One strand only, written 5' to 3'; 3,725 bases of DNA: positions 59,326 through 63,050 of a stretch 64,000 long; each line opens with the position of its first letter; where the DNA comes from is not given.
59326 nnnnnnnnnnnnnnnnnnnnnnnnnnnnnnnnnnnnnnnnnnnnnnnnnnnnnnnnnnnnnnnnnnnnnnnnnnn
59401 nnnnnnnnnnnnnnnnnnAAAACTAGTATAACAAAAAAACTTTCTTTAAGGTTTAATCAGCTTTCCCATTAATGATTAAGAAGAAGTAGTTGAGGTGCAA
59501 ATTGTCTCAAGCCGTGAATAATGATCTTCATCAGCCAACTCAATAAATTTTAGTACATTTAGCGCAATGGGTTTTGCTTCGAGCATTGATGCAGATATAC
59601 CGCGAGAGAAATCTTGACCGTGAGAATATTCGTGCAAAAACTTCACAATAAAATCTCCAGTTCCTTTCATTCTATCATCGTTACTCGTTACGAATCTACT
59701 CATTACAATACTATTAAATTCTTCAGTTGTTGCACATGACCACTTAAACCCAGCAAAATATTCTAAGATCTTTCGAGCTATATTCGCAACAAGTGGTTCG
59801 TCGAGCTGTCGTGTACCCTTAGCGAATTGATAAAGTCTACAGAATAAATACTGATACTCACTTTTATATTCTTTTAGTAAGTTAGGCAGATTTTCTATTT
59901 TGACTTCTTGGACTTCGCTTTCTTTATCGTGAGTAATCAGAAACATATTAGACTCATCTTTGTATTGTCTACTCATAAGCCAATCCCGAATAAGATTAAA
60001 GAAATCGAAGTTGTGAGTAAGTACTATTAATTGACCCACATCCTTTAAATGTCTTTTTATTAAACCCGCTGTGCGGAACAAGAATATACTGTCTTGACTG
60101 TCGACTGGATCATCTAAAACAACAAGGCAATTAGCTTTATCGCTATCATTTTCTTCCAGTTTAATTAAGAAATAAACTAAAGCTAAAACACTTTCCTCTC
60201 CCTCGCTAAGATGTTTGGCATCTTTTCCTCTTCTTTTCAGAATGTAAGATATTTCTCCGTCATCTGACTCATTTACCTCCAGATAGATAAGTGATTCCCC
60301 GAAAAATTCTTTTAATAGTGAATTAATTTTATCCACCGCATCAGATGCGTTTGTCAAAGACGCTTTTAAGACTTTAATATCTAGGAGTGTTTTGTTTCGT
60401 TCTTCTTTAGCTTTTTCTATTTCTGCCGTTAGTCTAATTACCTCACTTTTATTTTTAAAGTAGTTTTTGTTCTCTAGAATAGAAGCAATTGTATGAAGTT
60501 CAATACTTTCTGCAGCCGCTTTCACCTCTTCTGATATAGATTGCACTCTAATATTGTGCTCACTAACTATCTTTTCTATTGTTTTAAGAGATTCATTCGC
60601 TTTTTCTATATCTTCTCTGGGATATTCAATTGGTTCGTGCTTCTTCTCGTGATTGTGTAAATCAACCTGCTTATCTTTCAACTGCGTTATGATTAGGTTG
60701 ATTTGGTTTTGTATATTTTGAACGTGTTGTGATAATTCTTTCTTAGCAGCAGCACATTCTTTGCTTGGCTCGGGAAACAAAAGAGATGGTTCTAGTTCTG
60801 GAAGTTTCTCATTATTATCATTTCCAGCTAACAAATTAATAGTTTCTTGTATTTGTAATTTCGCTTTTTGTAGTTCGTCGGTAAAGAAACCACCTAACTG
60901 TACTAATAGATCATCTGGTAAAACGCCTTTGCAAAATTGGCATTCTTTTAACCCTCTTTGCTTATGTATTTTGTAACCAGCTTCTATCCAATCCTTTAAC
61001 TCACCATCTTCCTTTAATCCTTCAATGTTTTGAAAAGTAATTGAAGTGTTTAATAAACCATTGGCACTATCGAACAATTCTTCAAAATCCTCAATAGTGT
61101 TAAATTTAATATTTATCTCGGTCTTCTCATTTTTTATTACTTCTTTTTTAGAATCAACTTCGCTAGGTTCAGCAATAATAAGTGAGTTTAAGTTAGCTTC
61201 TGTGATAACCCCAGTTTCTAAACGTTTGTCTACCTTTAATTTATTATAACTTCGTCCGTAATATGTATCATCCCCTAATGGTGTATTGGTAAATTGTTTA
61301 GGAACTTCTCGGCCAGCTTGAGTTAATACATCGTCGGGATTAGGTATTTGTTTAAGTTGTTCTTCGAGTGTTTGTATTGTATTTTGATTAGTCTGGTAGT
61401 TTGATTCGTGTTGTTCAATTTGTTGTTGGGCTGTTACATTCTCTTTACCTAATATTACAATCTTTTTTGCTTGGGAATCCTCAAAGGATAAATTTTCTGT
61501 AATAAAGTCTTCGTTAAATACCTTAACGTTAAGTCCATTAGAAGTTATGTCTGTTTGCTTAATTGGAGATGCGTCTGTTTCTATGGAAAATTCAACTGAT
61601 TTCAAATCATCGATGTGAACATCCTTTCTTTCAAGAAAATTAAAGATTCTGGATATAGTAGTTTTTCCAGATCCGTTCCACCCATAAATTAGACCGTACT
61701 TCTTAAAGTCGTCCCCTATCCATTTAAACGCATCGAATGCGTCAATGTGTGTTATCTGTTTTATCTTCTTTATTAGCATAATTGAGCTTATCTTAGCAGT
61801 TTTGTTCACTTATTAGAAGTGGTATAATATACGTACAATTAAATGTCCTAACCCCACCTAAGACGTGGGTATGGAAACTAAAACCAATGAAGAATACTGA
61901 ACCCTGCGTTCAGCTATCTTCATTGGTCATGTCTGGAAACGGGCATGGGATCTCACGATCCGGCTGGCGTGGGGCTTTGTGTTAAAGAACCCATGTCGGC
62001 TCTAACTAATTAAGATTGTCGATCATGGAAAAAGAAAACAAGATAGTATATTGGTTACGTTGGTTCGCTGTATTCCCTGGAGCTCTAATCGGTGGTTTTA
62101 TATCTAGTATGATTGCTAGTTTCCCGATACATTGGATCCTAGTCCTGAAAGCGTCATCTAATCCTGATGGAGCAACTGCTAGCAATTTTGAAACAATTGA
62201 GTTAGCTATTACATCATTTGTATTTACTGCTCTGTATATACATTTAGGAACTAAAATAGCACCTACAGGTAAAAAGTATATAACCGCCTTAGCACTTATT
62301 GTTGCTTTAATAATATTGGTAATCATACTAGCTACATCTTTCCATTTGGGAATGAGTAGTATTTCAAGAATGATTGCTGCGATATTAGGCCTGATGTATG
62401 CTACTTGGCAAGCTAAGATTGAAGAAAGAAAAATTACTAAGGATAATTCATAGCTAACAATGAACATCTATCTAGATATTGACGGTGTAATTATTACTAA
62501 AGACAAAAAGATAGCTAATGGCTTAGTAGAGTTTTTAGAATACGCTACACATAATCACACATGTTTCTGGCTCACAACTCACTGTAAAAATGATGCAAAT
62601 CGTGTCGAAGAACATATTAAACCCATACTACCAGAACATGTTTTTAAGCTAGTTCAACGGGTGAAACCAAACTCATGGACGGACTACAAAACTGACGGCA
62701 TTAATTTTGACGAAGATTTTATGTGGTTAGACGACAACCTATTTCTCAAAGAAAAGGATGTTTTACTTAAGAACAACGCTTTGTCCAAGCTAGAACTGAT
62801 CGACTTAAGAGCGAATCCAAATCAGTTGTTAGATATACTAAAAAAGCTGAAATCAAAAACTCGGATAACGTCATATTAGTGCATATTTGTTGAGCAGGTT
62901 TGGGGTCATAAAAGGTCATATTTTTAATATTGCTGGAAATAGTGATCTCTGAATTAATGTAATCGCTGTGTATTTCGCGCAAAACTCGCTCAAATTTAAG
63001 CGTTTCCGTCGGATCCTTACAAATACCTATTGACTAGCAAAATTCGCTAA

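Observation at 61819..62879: GC-rich, highly structured ~190-nt leader behind an extended -10 promoter, upstream of a 4-TM membrane protein and mini-HAD phosphatase: riboswitch-like element of unassigned class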

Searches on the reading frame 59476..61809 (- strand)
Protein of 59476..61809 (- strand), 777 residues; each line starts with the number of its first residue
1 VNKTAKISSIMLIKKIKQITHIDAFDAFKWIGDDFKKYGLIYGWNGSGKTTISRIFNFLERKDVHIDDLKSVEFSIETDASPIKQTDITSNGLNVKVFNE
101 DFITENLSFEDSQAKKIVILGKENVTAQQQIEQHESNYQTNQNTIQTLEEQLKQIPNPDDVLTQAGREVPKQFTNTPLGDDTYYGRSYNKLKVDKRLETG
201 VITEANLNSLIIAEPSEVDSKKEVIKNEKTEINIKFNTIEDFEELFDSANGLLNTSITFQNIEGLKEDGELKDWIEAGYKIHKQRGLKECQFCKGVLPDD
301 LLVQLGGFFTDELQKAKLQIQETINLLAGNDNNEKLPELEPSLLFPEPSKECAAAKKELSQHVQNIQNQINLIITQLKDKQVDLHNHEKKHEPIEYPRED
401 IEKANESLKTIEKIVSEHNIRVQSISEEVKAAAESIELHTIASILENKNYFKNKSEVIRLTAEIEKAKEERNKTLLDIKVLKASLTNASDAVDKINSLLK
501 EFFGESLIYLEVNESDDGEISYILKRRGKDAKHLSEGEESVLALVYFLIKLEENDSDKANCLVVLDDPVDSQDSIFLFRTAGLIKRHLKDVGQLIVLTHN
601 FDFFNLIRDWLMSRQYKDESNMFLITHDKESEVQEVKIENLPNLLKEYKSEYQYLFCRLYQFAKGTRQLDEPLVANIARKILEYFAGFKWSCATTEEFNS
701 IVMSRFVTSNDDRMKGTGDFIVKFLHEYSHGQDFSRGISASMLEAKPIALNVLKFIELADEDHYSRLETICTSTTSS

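Call 13: search_protein_families(library=pfam, proteins=[window:59476-61809:-], max_evalue=0.1)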
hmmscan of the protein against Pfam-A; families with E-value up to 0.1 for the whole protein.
window:59476-61809:- (777 aa): 4 families
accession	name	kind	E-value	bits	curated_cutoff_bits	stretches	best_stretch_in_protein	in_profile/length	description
PF13166.12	AAA_13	-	3e-114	383.7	36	1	32-741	12-699/713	AAA domain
PF02463.25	SMC_N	-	0.0012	18.8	40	1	503-607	106-205/220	RecF/RecN/SMC N terminal domain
PF00005.33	ABC_tran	-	0.048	14.7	25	1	41-142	16-96/137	ABC transporter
PF13304.12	AAA_21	-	0.051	14.1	27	1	41-92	4-48/304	AAA domain, putative AbiEii toxin, Type IV TA system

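Call 51: search_protein_families(library=padloc, proteins=[window:59476-61809:-], max_evalue=0.001)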
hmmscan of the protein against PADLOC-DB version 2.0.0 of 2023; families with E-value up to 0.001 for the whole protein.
window:59476-61809:- (777 aa): 14 families
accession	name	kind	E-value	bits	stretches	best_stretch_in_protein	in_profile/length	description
PDLC04894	PDC-S06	-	7e-135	449.3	1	11-770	1-737/740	-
PDLC04887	PDC-S06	-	1e-120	402.7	1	13-768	2-780/790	-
PDLC04896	PDC-S06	-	7.5e-106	353.4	1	13-767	2-727/732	-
PDLC04897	PDC-S06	-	5.3e-56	188.6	1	34-690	21-663/727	-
PDLC04890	PDC-S06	-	6.2e-53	178.4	1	19-689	7-649/732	-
PDLC04886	PDC-S06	-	9.4e-53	178.1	1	34-732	23-686/727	-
PDLC04898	PDC-S06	-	1.5e-22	77.7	1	41-691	33-680/752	-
PDLC04895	PDC-S06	-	3.6e-17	60.1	1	13-669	2-690/784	-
PDLC04135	mad3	-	2.7e-11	41.6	1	388-637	125-360/374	mads_3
PDLC04893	PDC-S06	-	2.9e-11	40.5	1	352-621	433-705/862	-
PDLC03859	LmuB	-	9.9e-11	39.5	1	127-618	198-599/611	-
PDLC05023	PDC-S46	-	7.3e-10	36.1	1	531-652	411-528/719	-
PDLC04891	PDC-S06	-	4.3e-09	33.3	1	351-626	435-709/858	-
PDLC04140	mad8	-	0.0003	18.4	0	388-602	87-235/314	mads_8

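Call 52: search_protein_families(library=ncbifam, proteins=[window:59476-61809:-], max_evalue=0.001)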
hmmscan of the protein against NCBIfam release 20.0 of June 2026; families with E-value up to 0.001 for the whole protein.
window:59476-61809:- (777 aa): 0 families

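Call 55: search_protein_families(library=pfam, alignment_id=A3, max_evalue=0.00001)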
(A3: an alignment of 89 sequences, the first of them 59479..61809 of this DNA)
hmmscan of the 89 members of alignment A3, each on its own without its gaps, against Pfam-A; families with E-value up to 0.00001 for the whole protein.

A. member 1, window:59479-61809:- (777 aa): 1 family
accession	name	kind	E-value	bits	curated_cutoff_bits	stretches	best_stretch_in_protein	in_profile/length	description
PF13166.12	AAA_13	-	3e-114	383.7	36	1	32-741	12-699/713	AAA domain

B. families by the number of members that match (of 89 scanned): 63 families (the first 25 are shown)
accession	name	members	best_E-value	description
PF00239.26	Resolvase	8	7.5e-33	Resolvase, N terminal domain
PF07508.19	Recombinase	8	1.7e-19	Recombinase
PF13408.12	Zn_ribbon_recom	6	2.5e-09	Recombinase zinc beta ribbon domain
PF20473.4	MmeI_Mtase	2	1.6e-88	MmeI, DNA-methyltransferase domain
PF02086.21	MethyltransfD12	2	9.5e-56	D12 class N6 adenine-specific DNA methyltransferase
PF07669.17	Eco57I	2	4.4e-30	Eco57I restriction-modification methylase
PF01844.29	HNH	2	1.5e-07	HNH endonuclease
PF13166.12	AAA_13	1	3e-114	AAA domain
PF13651.11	EcoRI_methylase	1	1.6e-103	Adenine-specific methyltransferase EcoRI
PF17432.8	DUF3458_C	1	1.9e-89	Domain of unknown function (DUF3458_C) ARM repeats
PF20466.3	MmeI_TRD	1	6.5e-76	MmeI, target recognition domain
PF02601.20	Exonuc_VII_L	1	9.3e-66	Exonuclease VII, large subunit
PF01433.26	Peptidase_M1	1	1.1e-46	Peptidase family M1 domain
PF07724.20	AAA_2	1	1e-45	AAA domain (Cdc48 subfamily)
PF20464.3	MmeI_N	1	1.2e-40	MmeI, N-terminal domain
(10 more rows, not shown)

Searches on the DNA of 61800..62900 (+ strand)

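Call 14: search_dna_similar(query=window:61800-62900:+, collection=phages, mode=distant)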
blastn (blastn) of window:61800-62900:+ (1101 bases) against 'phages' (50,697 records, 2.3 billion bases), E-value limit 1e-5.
No match.

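Call 69: search_rna_families(sources=[L140, L141, L142, L143, L144, L145], threshold=gathering)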
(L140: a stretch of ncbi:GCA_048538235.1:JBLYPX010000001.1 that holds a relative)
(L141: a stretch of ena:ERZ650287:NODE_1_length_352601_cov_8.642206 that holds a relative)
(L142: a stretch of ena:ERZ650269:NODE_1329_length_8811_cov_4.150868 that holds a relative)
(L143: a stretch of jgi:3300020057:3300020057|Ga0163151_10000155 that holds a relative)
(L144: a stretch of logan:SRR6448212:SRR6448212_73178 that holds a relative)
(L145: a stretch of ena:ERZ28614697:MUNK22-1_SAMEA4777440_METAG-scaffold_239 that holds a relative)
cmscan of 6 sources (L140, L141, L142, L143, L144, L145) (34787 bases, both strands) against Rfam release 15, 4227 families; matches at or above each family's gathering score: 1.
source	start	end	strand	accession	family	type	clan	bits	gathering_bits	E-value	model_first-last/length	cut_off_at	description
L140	6076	6160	-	RF00005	tRNA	Gene; tRNA;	CL00001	57.4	29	5e-10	1-71/71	no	tRNA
